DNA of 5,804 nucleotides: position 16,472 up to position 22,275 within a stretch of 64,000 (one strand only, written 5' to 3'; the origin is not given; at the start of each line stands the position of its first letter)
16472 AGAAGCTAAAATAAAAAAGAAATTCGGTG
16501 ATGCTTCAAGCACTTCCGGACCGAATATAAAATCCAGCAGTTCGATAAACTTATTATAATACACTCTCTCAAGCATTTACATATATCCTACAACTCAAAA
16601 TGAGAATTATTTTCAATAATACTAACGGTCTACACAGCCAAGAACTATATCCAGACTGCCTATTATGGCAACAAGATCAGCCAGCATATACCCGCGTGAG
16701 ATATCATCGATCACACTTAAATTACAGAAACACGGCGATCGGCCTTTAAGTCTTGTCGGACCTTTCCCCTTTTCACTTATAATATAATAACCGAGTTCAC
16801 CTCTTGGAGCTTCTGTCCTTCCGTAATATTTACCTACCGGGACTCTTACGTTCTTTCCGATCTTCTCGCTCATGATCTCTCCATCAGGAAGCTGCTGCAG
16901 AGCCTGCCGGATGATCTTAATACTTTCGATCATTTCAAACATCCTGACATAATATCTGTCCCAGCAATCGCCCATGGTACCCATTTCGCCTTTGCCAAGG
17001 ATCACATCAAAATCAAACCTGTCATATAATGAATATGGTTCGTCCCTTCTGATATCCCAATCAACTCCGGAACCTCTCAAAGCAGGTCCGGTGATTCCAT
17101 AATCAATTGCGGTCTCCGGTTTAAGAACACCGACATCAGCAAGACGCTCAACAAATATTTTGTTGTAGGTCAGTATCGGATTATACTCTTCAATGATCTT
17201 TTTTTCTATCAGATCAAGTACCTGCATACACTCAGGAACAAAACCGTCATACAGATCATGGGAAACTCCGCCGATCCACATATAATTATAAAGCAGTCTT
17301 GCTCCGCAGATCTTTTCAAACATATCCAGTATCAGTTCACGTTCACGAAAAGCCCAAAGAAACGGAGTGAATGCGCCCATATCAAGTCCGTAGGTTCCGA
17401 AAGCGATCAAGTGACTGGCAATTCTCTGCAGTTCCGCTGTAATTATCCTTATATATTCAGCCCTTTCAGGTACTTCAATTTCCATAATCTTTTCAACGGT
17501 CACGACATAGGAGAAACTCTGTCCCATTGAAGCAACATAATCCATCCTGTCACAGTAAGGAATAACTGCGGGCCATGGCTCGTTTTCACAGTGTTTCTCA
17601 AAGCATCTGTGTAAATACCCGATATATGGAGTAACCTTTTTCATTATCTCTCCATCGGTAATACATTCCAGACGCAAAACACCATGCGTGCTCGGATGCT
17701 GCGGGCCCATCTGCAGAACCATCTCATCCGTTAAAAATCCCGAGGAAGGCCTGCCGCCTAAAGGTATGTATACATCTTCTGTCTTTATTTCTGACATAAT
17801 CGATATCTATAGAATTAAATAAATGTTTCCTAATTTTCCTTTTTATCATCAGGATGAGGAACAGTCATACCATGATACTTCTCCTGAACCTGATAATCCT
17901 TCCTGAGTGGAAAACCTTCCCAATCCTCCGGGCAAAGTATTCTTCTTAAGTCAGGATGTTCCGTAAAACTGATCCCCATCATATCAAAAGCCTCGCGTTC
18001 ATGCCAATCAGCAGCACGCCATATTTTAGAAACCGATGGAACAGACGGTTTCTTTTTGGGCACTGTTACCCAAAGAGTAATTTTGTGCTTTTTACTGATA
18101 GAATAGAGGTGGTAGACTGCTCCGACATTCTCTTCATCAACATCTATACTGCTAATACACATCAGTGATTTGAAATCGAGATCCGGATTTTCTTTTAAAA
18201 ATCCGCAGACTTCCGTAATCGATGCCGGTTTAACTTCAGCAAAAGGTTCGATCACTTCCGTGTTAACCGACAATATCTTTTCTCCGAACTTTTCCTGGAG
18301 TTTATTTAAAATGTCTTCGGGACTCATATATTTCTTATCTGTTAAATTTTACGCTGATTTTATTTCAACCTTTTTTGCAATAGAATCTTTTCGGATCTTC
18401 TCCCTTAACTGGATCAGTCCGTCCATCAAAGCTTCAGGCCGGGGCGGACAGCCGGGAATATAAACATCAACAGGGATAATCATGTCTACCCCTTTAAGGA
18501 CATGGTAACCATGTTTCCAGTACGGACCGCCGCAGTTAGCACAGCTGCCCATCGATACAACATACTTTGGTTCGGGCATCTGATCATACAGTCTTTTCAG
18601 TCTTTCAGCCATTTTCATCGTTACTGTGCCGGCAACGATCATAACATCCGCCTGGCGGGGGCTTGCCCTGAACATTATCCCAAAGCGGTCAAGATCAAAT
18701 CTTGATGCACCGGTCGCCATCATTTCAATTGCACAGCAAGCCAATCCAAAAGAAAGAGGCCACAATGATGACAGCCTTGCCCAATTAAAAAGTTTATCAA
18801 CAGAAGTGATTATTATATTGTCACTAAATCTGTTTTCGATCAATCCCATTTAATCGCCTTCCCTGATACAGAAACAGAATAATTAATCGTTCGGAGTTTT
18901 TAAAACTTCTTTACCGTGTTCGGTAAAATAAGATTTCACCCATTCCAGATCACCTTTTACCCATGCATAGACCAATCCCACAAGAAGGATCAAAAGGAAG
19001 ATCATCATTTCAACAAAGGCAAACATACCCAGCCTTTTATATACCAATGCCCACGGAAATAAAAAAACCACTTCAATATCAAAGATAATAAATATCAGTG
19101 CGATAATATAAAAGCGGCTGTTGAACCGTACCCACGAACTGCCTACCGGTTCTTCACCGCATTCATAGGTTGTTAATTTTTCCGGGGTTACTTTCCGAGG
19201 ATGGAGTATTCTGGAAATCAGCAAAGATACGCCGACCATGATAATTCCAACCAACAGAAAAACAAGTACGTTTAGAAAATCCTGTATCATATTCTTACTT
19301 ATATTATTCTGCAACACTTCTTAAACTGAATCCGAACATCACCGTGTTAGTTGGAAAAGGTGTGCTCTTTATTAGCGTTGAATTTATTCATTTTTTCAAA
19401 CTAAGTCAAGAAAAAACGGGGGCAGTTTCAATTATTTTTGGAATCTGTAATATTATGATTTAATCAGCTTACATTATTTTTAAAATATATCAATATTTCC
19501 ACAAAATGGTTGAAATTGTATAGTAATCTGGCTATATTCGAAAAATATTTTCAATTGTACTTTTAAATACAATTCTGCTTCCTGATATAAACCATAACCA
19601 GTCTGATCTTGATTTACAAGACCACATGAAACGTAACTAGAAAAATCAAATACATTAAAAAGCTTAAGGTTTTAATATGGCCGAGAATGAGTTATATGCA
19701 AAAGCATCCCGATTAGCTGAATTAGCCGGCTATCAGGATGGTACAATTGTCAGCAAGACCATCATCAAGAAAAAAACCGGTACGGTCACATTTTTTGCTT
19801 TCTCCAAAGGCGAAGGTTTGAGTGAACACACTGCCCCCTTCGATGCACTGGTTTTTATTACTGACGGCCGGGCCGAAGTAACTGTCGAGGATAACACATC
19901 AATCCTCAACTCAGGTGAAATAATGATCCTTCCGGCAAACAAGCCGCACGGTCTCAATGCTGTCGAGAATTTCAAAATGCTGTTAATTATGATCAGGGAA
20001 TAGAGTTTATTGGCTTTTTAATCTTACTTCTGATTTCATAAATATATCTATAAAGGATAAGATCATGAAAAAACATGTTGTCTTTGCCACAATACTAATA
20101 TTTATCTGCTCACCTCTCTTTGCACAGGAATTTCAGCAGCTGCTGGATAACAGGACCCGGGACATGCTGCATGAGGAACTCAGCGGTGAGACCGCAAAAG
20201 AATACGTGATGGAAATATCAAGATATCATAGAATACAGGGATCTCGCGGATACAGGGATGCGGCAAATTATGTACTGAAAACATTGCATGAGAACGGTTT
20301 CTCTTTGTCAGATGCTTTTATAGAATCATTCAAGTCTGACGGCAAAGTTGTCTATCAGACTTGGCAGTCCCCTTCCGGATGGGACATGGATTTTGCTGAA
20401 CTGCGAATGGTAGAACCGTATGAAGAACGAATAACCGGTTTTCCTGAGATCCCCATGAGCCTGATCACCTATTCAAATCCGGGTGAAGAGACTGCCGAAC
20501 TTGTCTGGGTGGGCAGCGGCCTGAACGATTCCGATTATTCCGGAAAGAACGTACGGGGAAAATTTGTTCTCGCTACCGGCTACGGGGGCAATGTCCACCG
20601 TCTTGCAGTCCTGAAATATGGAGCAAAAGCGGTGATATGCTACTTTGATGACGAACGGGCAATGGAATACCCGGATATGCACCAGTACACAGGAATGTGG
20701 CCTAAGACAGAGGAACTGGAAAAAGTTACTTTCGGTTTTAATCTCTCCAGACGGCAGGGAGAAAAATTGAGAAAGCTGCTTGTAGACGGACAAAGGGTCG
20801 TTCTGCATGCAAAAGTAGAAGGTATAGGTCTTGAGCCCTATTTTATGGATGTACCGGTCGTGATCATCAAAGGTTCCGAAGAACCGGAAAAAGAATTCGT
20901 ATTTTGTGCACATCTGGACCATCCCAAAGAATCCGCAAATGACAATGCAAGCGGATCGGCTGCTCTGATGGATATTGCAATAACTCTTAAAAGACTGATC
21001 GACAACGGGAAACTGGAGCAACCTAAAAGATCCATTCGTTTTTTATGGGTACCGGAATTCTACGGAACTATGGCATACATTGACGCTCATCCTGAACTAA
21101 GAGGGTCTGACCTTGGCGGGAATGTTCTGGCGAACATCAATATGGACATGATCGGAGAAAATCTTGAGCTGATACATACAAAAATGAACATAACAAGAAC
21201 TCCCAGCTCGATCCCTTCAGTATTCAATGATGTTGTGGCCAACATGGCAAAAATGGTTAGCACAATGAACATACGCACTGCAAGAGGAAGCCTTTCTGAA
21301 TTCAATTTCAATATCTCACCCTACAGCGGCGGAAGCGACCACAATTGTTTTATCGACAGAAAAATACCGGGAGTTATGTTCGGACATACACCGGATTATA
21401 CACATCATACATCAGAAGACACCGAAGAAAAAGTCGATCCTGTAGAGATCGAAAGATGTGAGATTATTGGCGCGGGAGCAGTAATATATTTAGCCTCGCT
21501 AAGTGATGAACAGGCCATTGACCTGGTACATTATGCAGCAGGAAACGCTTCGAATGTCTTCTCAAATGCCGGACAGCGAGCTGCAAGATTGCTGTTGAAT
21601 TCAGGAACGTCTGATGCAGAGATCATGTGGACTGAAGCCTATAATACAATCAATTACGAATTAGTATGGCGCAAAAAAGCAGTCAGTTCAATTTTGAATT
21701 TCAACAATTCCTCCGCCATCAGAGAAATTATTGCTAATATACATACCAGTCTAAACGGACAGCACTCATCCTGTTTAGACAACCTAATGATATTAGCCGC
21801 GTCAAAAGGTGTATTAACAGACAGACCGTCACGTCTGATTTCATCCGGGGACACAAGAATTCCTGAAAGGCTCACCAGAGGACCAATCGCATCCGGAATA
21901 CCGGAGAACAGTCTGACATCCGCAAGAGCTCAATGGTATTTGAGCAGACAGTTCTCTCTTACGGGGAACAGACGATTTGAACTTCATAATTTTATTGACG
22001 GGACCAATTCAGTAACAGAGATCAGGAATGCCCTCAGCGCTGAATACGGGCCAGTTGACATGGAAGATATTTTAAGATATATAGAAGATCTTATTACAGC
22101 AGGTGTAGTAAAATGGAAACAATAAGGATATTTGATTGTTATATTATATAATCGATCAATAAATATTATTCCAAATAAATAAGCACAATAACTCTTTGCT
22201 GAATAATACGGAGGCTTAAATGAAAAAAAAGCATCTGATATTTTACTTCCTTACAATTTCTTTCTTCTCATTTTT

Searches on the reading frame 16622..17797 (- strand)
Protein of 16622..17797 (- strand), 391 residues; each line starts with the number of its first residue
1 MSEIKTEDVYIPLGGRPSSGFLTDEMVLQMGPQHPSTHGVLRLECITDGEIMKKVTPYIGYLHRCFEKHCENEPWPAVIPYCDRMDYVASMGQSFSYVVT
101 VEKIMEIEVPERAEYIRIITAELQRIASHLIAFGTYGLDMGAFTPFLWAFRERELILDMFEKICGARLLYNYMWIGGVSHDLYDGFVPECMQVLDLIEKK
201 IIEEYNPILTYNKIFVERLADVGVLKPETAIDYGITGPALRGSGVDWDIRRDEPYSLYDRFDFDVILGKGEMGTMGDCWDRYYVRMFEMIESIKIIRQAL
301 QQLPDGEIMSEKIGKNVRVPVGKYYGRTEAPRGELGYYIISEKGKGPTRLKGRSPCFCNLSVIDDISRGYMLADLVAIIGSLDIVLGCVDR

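Call 70: search_protein_families(library=pfam, proteins=[window:16622-17797:-], max_evalue=0.00001)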
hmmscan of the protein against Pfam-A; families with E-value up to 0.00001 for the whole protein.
window:16622-17797:- (391 aa): 1 family
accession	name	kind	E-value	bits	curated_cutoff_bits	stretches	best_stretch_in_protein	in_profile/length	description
PF00346.24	Complex1_49kDa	-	3.7e-93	312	24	2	139-312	1-168/271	Respiratory-chain NADH dehydrogenase, 49 Kd subunit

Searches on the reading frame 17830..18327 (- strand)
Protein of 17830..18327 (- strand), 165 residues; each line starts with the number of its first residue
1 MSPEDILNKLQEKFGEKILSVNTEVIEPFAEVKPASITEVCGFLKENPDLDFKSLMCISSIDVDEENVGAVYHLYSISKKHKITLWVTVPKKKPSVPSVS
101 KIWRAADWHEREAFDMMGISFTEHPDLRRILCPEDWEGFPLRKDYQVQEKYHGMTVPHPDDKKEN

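Call 70: search_protein_families(library=pfam, proteins=[window:17830-18327:-], max_evalue=0.00001)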
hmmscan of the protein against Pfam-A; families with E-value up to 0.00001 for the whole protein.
window:17830-18327:- (165 aa): 1 family
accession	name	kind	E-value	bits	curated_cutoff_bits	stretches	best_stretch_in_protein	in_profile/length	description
PF00329.25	Complex1_30kDa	-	1.4e-44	152.1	22.5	1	31-150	2-123/124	Respiratory-chain NADH dehydrogenase, 30 Kd subunit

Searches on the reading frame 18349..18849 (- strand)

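Call 70: search_protein_families(library=pfam, proteins=[window:18349-18849:-], max_evalue=0.00001)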
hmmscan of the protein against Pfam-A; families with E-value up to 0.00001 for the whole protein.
window:18349-18849:- (166 aa): 1 family
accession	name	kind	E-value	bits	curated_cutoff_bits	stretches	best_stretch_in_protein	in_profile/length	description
PF01058.29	Oxidored_q6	-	3.7e-32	111.2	27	1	38-148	1-128/128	NADH ubiquinone oxidoreductase, 20 Kd subunit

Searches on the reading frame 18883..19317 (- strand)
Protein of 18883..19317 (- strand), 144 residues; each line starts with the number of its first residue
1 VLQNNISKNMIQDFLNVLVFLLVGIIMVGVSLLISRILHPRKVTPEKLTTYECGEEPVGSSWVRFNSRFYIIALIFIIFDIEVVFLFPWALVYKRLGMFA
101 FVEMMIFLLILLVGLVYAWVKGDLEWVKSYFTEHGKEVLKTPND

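Call 70: search_protein_families(library=pfam, proteins=[window:18883-19317:-], max_evalue=0.00001)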
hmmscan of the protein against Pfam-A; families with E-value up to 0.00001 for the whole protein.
window:18883-19317:- (144 aa): 1 family
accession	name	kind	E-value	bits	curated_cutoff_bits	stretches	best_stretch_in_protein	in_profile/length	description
PF00507.24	Oxidored_q4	-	6.4e-39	132.6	23.3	1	30-126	3-99/99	NADH-ubiquinone/plastoquinone oxidoreductase, chain 3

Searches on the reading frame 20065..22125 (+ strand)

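Call 70: search_protein_families(library=pfam, proteins=[window:20065-22125:+], max_evalue=0.00001)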
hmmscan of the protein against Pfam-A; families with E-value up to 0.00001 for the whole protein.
window:20065-22125:+ (686 aa): 2 families
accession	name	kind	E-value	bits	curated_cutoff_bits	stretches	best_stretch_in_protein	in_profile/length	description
PF04389.22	Peptidase_M28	-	5.9e-21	75.5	21.3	1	266-466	4-186/193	Peptidase family M28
PF16254.10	DUF4910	-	4.9e-07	29.3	26.6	1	260-398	55-177/247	Domain of unknown function (DUF4910)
